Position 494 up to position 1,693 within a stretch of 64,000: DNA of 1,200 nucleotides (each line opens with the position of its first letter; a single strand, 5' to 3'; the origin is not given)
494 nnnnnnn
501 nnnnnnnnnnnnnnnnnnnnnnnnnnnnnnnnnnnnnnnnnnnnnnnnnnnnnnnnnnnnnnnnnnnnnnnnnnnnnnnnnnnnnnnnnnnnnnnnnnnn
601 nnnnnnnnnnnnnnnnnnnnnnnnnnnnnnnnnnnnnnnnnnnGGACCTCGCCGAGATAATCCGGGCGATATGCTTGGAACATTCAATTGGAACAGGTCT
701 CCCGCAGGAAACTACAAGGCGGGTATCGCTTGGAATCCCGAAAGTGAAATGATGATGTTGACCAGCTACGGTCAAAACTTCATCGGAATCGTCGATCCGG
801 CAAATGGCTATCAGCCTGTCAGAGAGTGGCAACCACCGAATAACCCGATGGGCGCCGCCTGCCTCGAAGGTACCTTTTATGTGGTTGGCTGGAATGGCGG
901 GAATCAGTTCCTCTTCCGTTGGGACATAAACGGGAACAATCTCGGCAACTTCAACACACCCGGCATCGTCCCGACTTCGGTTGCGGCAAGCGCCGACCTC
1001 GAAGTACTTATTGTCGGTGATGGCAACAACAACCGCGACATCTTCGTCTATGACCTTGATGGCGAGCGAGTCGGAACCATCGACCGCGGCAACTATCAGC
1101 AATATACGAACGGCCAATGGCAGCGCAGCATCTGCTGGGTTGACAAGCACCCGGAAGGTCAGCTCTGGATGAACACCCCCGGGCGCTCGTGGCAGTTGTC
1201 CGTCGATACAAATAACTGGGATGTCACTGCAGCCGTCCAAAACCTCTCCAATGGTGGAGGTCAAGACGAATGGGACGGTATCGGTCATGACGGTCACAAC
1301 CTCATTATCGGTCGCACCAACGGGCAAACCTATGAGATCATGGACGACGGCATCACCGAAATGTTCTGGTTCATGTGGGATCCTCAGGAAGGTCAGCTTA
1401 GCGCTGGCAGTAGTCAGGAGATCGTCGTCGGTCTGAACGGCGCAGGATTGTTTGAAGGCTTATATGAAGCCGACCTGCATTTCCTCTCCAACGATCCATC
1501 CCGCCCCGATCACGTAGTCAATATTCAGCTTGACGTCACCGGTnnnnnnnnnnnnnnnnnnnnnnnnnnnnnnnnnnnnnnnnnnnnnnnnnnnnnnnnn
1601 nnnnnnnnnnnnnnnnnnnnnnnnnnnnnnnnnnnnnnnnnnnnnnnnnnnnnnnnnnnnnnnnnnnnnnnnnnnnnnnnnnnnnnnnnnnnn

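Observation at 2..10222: Giant adhesin-like T9SS cargo built from five lectin-like five-bladed propellers in two subtypes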

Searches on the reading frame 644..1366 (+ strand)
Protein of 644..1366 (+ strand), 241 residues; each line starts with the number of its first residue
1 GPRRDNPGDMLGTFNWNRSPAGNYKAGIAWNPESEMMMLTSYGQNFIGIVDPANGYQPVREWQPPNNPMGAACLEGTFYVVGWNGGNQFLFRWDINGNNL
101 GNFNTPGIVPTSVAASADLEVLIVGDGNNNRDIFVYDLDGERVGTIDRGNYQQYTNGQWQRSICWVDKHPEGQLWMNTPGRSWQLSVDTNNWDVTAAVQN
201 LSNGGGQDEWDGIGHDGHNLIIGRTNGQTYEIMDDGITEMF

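Call 16: search_solved_structures(query=A1, max_evalue=10, show_alignments=2)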
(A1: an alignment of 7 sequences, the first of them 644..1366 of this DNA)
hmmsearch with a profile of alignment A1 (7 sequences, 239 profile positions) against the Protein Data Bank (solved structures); distinct sequences matched with E-value up to 10: 86 (the best 60 are shown).
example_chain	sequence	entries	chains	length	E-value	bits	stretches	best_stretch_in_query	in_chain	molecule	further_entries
2ymu_A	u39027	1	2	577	9e-16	61.4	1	84-145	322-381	WD-40 REPEAT PROTEIN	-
7pvp_A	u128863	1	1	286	2.8e-13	53.3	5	46-83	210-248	SAKe6BC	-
7bie_A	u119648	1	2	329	7.2e-12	48.6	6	84-145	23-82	nvWRAP-T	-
7bif_A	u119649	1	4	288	8.3e-11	45.2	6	85-144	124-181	v22WRAP-T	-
7bid_A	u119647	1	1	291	1.2e-10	44.6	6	85-146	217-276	v31WRAP-T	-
7big_A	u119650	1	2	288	1e-09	41.6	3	84-145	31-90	v13WRAP-T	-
6i38_A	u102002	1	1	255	2e-09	40.6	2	25-168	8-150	nv2Pizza6-AYW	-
6i37_A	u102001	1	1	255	2.1e-09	40.6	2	25-168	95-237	nv1Pizza6-AYW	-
6i3b_A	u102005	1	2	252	2.5e-09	40.3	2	25-90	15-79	cPizza6-AYW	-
6f0q_A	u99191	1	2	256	2.7e-09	40.2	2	25-90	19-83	Pizza6-AYW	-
6f0s_A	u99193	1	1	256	7.5e-09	38.8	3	25-90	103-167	Pizza6-SYW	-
6i3a_A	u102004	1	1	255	2.6e-08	37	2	25-168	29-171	v22Pizza6-AYW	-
6i39_A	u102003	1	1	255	3.6e-08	36.6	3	25-91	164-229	v31Pizza6-AYW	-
7zq2_A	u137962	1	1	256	4.3e-08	36.3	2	25-170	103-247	Pizza6-RSH-TSH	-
6f0t_A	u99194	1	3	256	4.5e-08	36.2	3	25-133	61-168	Pizza6-SFW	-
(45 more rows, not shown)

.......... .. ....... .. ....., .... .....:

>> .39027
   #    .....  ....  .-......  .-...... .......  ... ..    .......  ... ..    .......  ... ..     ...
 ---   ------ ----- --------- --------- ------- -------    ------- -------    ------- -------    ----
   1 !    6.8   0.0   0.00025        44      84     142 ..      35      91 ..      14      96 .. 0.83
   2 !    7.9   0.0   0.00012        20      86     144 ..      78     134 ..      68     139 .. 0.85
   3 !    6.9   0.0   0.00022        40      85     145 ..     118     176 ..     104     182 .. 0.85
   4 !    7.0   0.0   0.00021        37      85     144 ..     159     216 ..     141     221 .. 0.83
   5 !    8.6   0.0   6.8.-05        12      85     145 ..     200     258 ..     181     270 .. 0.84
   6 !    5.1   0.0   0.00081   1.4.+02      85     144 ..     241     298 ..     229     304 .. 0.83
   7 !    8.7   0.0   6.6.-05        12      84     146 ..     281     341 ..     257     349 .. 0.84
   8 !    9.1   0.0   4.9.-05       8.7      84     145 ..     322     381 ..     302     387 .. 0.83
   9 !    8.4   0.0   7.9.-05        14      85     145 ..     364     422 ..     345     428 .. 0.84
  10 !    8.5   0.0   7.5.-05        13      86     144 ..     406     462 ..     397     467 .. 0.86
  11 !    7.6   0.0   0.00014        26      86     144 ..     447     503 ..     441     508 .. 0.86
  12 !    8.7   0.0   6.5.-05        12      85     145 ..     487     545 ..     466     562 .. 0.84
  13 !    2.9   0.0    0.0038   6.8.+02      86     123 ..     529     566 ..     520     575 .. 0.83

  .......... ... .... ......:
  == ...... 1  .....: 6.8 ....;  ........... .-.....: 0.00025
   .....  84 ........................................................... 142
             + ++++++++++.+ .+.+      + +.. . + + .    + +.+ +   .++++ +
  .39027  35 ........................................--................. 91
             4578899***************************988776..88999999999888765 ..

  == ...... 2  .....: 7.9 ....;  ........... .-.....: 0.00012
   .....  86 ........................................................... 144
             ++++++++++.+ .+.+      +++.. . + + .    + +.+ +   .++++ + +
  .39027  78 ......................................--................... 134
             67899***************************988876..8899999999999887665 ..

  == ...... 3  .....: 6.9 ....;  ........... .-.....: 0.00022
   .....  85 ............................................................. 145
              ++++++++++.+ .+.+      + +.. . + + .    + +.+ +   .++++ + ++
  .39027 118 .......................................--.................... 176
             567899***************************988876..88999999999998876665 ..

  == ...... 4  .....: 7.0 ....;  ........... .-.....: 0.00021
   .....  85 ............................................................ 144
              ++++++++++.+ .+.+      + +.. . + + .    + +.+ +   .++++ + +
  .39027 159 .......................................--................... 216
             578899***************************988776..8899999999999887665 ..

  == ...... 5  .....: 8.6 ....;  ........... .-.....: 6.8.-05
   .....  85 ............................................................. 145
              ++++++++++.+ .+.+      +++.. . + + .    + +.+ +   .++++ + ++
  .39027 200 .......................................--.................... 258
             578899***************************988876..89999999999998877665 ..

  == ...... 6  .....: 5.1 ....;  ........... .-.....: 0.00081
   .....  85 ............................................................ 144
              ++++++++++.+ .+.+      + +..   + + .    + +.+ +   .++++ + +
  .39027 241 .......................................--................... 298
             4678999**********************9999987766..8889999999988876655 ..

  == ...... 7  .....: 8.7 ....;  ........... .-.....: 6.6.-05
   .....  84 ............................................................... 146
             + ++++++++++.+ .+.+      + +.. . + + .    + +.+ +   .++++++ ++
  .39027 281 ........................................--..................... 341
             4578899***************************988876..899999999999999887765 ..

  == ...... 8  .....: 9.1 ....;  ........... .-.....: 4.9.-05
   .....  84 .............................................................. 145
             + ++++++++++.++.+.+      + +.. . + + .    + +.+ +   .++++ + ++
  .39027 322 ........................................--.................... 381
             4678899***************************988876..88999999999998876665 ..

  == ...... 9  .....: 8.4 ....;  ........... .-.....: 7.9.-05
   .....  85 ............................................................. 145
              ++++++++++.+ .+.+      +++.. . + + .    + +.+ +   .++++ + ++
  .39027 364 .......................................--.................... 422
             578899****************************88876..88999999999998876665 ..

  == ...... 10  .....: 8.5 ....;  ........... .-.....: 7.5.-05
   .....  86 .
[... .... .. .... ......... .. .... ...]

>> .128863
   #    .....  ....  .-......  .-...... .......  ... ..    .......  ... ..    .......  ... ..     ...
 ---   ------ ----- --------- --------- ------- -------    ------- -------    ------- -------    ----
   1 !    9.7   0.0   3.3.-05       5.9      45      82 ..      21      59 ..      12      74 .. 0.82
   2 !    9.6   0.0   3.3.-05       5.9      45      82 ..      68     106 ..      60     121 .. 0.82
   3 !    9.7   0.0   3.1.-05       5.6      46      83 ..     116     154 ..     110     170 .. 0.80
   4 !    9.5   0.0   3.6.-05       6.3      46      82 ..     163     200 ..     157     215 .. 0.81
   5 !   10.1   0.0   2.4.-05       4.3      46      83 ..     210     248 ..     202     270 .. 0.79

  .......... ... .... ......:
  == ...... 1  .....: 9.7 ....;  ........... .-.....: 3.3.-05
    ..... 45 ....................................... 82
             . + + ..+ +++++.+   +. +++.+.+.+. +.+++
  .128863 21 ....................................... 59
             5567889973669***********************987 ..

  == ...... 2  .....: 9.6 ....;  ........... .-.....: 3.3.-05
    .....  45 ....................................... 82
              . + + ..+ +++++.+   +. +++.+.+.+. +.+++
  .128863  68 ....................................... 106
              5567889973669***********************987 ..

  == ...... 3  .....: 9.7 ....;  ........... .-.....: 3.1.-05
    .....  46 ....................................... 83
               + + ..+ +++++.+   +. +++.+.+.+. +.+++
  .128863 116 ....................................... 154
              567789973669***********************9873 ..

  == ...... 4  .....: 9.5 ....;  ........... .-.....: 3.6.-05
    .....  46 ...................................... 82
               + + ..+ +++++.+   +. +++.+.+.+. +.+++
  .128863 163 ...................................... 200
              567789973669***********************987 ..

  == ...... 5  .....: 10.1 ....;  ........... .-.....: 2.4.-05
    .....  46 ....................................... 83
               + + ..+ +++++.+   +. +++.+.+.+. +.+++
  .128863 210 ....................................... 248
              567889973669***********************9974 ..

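Call 33: search_protein_representatives(alignment_id=A1)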
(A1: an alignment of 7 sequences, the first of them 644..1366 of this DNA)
Query: 7 sequences, 239 profile positions. Proteins with E-value up to 0.001 (for the whole library): 3533; up to 1e-10: 495; up to 1e-30: 174. The best 150 are listed.
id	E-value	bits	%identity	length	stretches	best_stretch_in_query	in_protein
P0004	0.0e+00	1294.3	-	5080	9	1-238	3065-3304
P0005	0.0e+00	1021.1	-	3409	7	1-238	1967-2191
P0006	1.8e-295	990.2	-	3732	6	3-238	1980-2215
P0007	7.8e-293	981.6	-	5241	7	2-238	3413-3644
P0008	2.7e-275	924.2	-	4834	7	2-234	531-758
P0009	4.5e-255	857.9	-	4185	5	1-239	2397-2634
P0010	8.9e-221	745.7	-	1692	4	2-238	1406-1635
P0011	3.8e-219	740.3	-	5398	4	2-239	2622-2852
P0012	5.5e-200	677.6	-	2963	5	2-238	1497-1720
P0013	2.4e-183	623.2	-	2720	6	3-239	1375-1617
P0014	1.3e-171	584.7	-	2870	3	1-238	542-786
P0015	3.0e-170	580.3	-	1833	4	1-239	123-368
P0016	4.4e-170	579.7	-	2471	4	2-237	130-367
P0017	1.2e-169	578.3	-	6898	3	49-238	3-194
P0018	4.9e-165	563.2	-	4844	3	1-238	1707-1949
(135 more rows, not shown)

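Call 34: find_related_loci(query=A1, collection=genome_contigs, flank=3000)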
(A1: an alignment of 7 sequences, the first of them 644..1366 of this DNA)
Query A1 (241 aa) in genome_contigs; peptide patterns used: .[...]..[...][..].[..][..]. (x = any residue, [..] = any of these).
96 stretches matched a pattern; 64 encode a relative of the query (tblastn E <= 1e-3); 62 distinct loci.
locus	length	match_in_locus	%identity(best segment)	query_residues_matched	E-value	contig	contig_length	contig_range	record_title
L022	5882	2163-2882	73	1-241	3e-123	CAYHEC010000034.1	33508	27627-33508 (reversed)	MAG TPA_asm: uncultured Caldithrix sp. isolate ERP119702_co1_119 genome assembly, contig: NODE_1173_length_33508_cov_11.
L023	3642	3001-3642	58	1-218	9e-78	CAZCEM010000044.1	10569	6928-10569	MAG TPA_asm: uncultured bacterium isolate SRP098346_co1_144 genome assembly, contig: NODE_7978_length_10569_cov_5.857618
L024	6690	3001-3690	48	2-240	3e-61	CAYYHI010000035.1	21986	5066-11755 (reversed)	MAG TPA_asm: uncultured bacterium isolate binchicken_co100_320 genome assembly, contig: NODE_3581_length_21986_cov_5.058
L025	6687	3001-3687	47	3-240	8e-59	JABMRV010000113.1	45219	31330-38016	MAG: bacterium isolate bin.11 k141_3313034, whole genome shotgun sequence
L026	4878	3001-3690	46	2-240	5e-59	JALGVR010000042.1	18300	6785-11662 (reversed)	MAG: bacterium isolate Meg19_1012_Bin_198 Meg19_1012_Bin_198_scaffold_7644, whole genome shotgun sequence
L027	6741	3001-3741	42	1-241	6e-55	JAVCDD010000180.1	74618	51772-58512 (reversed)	MAG: Candidatus Hatepunaea meridiana isolate MAG_3300035698_979 Ga0374944_591198, whole genome shotgun sequence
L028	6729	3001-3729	45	1-241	4e-53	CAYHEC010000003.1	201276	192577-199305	MAG TPA_asm: uncultured Caldithrix sp. isolate ERP119702_co1_119 genome assembly, contig: NODE_21_length_201276_cov_13.2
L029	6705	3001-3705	42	2-239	3e-52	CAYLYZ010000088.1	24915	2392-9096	MAG TPA_asm: uncultured bacterium isolate SRP077602_co7_566 genome assembly, contig: NODE_9970_length_24915_cov_19.13161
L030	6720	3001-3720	41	1-239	3e-51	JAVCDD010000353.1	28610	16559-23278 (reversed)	MAG: Candidatus Hatepunaea meridiana isolate MAG_3300035698_979 Ga0374944_591298, whole genome shotgun sequence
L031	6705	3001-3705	42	1-240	6e-51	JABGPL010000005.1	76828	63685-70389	MAG: Calditrichaeota bacterium isolate co234_bin30 co234_bin30_Ctg5, whole genome shotgun sequence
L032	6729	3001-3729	43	1-240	1e-50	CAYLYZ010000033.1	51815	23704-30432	MAG TPA_asm: uncultured bacterium isolate SRP077602_co7_566 genome assembly, contig: NODE_2842_length_51815_cov_19.90005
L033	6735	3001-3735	41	1-241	1e-49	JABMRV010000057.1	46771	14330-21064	MAG: bacterium isolate bin.11 k141_1636915, whole genome shotgun sequence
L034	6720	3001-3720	40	1-240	2e-49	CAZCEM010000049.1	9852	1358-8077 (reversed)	MAG TPA_asm: uncultured bacterium isolate SRP098346_co1_144 genome assembly, contig: NODE_8928_length_9852_cov_5.026641,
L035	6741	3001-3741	41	1-239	1e-48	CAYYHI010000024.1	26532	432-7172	MAG TPA_asm: uncultured bacterium isolate binchicken_co100_320 genome assembly, contig: NODE_2726_length_26532_cov_5.087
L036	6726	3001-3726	40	1-240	2e-48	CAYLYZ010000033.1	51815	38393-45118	MAG TPA_asm: uncultured bacterium isolate SRP077602_co7_566 genome assembly, contig: NODE_2842_length_51815_cov_19.90005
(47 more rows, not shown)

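Call 39: search_solved_structures(query=A2, max_evalue=1, show_alignments=0)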
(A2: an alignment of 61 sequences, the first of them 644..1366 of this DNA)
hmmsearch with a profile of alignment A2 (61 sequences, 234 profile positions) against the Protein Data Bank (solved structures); distinct sequences matched with E-value up to 1: 141 (the best 60 are shown).
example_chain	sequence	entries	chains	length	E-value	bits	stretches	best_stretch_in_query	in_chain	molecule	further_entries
8s9p_B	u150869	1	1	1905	1.2e-12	51.3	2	19-166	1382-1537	Low-density lipoprotein receptor-related protein 4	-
6f0s_A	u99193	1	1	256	6.6e-10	42.3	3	23-90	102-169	Pizza6-SYW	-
6i38_A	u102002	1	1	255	8.2e-10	41.9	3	23-164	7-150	nv2Pizza6-AYW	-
6i37_A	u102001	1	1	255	9.7e-10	41.7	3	23-89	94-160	nv1Pizza6-AYW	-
6i3b_A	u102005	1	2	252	1.1e-09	41.5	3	23-164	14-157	cPizza6-AYW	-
6f0q_A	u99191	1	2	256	1.2e-09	41.5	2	23-164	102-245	Pizza6-AYW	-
6i39_A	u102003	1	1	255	7.5e-09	38.8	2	23-89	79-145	v31Pizza6-AYW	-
6i3a_A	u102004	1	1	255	2e-08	37.4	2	23-164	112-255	v22Pizza6-AYW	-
7pvp_A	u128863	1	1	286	1.4e-07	34.7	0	44-94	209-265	SAKe6BC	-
1l0q_A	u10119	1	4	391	1.8e-07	34.3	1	34-136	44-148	Surface layer protein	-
7zqg_A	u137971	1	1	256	2e-07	34.1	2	23-127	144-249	Pizza6-KSH-TSH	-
7zq2_A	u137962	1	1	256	3e-07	33.6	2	23-127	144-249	Pizza6-RSH-TSH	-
7zpz_A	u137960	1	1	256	4.2e-07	33.1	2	23-164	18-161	Pizza6-TSR-TSH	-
7zpw_A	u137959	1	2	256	4.6e-07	33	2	23-164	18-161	Pizza6-TSK-TSH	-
7zcj_A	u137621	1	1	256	5.2e-07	32.8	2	24-164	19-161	Pizza6-TNH-TSH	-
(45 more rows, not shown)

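Call 40: search_protein_families(library=pfam, alignment_id=A2, max_evalue=1)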
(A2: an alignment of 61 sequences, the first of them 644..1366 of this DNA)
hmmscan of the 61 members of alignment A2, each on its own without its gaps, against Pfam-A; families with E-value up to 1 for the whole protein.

A. member 1, window:644-1366:+ (241 aa): 0 families

B. families by the number of members that match (of 61 scanned): 40 families (the first 25 are shown)
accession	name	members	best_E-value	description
PF08450.18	SGL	20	4.6e-08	SMP-30/Gluconolactonase/LRE-like region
PF21959.2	DUF6923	14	1.1e-06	Repeat of unknown function (DUF6923)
PF07494.17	Reg_prop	10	0.0054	Two component regulator propeller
PF24684.1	Vgb_lyase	3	0.0001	Virginiamycin B lyase family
PF17170.10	DUF5128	3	0.00077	6-bladed beta-propeller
PF23389.1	Beta-prop_WDR19_1st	3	0.0053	WDR19 first beta-propeller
PF18226.6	QslA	3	0.023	LasR-specific antiactivator QslA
PF24807.1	WD40_CDC20-Fz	2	0.00047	CDC20/Fizzy WD40 domain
PF23414.1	Beta-prop_EML_2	2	0.0028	Echinoderm microtubule-associated protein second beta-propeller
PF23754.1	Beta-prop_IP5PC_F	2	0.008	IP5P C-F beta-propeller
PF13360.13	PQQ_2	2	0.013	Outer membrane protein assembly factor BamB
PF12894.13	ANAPC4_WD40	2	0.015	Anaphase-promoting complex subunit 4 WD40 domain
PF01436.27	NHL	2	0.11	NHL repeat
PF24817.1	WD40_WDHD1_1st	1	0.00031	WDHD1 first WD40 domain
PF18975.6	DUF5711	1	0.00066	Family of unknown function (DUF5711)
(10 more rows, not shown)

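Call 49: predict_structure(alignment_id=A2)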
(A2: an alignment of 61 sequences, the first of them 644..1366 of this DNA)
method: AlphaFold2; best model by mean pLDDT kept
length: 241 residues; sequences in the alignment: 61
mean_pLDDT: 94.9   pTM: 0.92
mean pLDDT of the five models: 94.9, 94.7, 94.6, 94.6, 94.5
residues with pLDDT >= 90: 219; 70-90: 15; 50-70: 4; < 50: 3
segments of 3 or more residues with pLDDT < 50: 1-3
pLDDT, mean of each block of 10 residues (from residue 1): 73 97 96 98 98 98 98 98 93 98 96 98 94 97 98 96 95 96 98 98 90 96 96 87 64
secondary structure, 60 per line:
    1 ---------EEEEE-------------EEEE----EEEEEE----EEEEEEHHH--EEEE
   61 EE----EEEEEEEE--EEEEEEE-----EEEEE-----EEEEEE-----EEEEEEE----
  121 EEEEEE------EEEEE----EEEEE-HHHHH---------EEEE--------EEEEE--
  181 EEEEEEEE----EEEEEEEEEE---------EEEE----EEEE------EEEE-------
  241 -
elements in order: E10-14 E28-31 E36-41 E46-51 E57-62 E67-74 E77-83 E89-93 E99-104 E110-116 E121-126 E133-137 E142-146 H148-152 E162-165 E174-178 E181-188 E193-202 E212-215 E220-223 E230-233

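Call 52: fold_search(model_id=the predicted structure, library=pdb)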
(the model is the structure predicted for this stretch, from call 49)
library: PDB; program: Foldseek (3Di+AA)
matches with E <= 10: 1843; with E <= 0.001: 1297
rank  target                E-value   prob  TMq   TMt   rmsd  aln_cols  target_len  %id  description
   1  3nol                  6.0e-09  1.00  0.65  0.67   5.3       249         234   16  Crystal structure of Zymomonas mobilis Glutaminyl Cyclase (trigonal form) (released 2010-11-03)
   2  7jv5_B                6.3e-09  1.00  0.48  0.37   7.8       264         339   12  Cryo-EM structure of SKF-81297-bound dopamine receptor 1 in complex with Gs protein (released 2021-02-24)
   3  2iwa                  1.2e-08  1.00  0.70  0.66   5.2       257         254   14  Unbound glutaminyl cyclotransferase from Carica papaya. (released 2006-07-04)
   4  8xi2_T                1.7e-08  1.00  0.57  0.43   6.0       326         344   10  Cryo-EM structure of the Chlamydomonas C* complex (released 2024-10-09)
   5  7qrv_A                1.9e-08  1.00  0.64  0.56   5.9       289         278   10  Crystal structure of NHL domain of TRIM2 (full C-terminal) (released 2022-05-04)
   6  1gxr_B                2.3e-08  1.00  0.44  0.34  10.3       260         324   13  WD40 Region of Human Groucho/TLE1 (released 2002-06-13)
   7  3mbr                  3.5e-08  1.00  0.67  0.68   4.7       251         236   15  Crystal Structure of the Glutaminyl Cyclase from Xanthomonas campestris (released 2010-06-30)
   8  5yzv_B                3.5e-08  1.00  0.51  0.44   5.7       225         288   16  Biophysical and structural characterization of the thermostable WD40 domain of a prokaryotic protein, Thermomonospora  (released 2018-10-03)
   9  3uvk_A                3.5e-08  1.00  0.51  0.43   8.0       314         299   11  Crystal structure of WDR5 in complex with the WDR5-interacting motif of MLL2 (released 2011-12-14)
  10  8r8r_B                3.7e-08  1.00  0.54  0.38   8.8       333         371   12  Cryo-EM structure of the human mPSF with PAPOA C-terminus peptide (PAPOAc) (released 2024-04-10)
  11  9jco_B                4.3e-08  1.00  0.49  0.37   7.5       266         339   12  Cryo-EM structure of the proton-sensing GPCR (GPR4)-Gs protein complex at pH 6.5 (released 2025-07-09)
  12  2faw_A                6.6e-08  1.00  0.69  0.67   4.7       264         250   13  crystal structure of papaya glutaminyl cyclase (released 2006-10-03)
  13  6ole_Sg               6.9e-08  1.00  0.52  0.42   7.5       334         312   13  Human ribosome nascent chain complex (CDH1-RNC) stalled by a drug-like molecule with AP and PE tRNAs (released 2019-06-19)
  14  9y7h_B                8.1e-08  1.00  0.51  0.39   7.3       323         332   11  Gb1g2 crosslinked to PLCb3 (released 2026-02-18)
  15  9l5s_T                8.5e-08  1.00  0.54  0.41   8.9       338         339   11  Cryo-EM structure of the thermophile spliceosome (state B*Q1) (released 2025-03-12)
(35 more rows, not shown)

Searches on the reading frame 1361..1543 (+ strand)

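Call 82: search_protein_families(library=pfam, proteins=[window:1361-1543:+], max_evalue=0.1)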
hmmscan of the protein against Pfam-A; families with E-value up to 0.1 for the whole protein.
seq(61 aa): 1 family
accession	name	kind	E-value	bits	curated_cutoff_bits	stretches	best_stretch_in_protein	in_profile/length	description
PF22544.2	HYDIN_VesB_CFA65-like_Ig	-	0.088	13.5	25.5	1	4-56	49-98/100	HYDIN/CFA65/VesB-like, Ig-like domain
